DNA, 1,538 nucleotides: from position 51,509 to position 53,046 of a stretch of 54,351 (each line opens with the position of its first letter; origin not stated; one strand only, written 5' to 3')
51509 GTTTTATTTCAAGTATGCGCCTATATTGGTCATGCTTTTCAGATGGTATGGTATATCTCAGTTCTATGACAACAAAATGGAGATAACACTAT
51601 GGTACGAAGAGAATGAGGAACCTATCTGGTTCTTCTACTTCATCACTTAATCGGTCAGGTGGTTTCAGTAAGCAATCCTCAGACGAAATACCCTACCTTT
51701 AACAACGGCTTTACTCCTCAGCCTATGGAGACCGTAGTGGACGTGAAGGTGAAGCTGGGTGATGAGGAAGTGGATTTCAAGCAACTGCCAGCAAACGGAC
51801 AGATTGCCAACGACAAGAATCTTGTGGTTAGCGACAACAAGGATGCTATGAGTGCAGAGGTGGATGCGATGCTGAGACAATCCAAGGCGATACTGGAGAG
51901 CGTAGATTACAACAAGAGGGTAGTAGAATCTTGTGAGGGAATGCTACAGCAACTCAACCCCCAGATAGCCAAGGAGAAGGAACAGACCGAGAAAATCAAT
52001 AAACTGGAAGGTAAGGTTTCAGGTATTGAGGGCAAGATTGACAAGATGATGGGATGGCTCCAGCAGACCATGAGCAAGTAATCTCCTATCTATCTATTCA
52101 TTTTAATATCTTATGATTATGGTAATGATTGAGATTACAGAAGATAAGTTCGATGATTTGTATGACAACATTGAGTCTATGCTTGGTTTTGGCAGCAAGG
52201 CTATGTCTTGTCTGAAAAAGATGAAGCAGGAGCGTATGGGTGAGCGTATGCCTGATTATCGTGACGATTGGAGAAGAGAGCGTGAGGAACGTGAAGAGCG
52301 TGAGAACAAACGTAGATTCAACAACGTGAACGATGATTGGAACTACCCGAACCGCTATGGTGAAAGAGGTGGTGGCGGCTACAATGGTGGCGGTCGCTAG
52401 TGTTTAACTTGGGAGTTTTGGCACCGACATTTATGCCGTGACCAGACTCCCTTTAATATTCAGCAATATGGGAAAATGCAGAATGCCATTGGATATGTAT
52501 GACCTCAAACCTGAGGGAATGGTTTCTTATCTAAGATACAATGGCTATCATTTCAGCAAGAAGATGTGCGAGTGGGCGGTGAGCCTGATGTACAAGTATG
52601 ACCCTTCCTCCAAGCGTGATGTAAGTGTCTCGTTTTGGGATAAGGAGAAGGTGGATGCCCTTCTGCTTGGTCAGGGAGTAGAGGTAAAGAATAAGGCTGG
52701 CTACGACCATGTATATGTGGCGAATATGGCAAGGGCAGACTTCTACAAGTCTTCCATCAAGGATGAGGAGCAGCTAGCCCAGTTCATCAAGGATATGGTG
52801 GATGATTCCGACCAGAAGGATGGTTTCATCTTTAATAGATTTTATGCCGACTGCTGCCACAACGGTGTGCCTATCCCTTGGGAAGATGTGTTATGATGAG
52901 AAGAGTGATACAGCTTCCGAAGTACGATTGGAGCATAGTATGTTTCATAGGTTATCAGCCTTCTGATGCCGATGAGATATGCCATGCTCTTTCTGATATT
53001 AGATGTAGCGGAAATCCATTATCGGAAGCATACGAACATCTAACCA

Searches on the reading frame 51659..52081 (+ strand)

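Call 41: search_protein_families(library=phrogs, max_evalue=0.1, proteins=[window:51659-52081:+])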
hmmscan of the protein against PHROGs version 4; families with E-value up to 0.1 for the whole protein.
window:51659-52081:+ (140 aa): 4 families
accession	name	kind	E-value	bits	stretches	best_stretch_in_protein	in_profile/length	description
phrog_28898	-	unknown function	6.1e-26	92.4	1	2-138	28-167/181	-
phrog_937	-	other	0.039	15.3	1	80-130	29-84/115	hemolysin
phrog_5820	-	unknown function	0.052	14.2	1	65-128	67-133/200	-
phrog_1060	-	unknown function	0.086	13.7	0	85-137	46-98/122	-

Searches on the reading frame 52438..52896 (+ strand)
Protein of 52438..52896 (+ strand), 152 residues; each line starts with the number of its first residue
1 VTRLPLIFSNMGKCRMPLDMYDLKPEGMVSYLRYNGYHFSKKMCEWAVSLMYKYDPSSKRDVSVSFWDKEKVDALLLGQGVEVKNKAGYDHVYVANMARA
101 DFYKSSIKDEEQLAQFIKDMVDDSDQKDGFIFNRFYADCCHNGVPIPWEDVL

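Call 41: search_protein_families(library=phrogs, max_evalue=0.1, proteins=[window:52438-52896:+])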
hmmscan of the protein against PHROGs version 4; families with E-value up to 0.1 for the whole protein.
window:52438-52896:+ (152 aa): 1 family
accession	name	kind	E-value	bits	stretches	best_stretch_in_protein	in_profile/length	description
phrog_38431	-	unknown function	2e-42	146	1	18-152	5-144/144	-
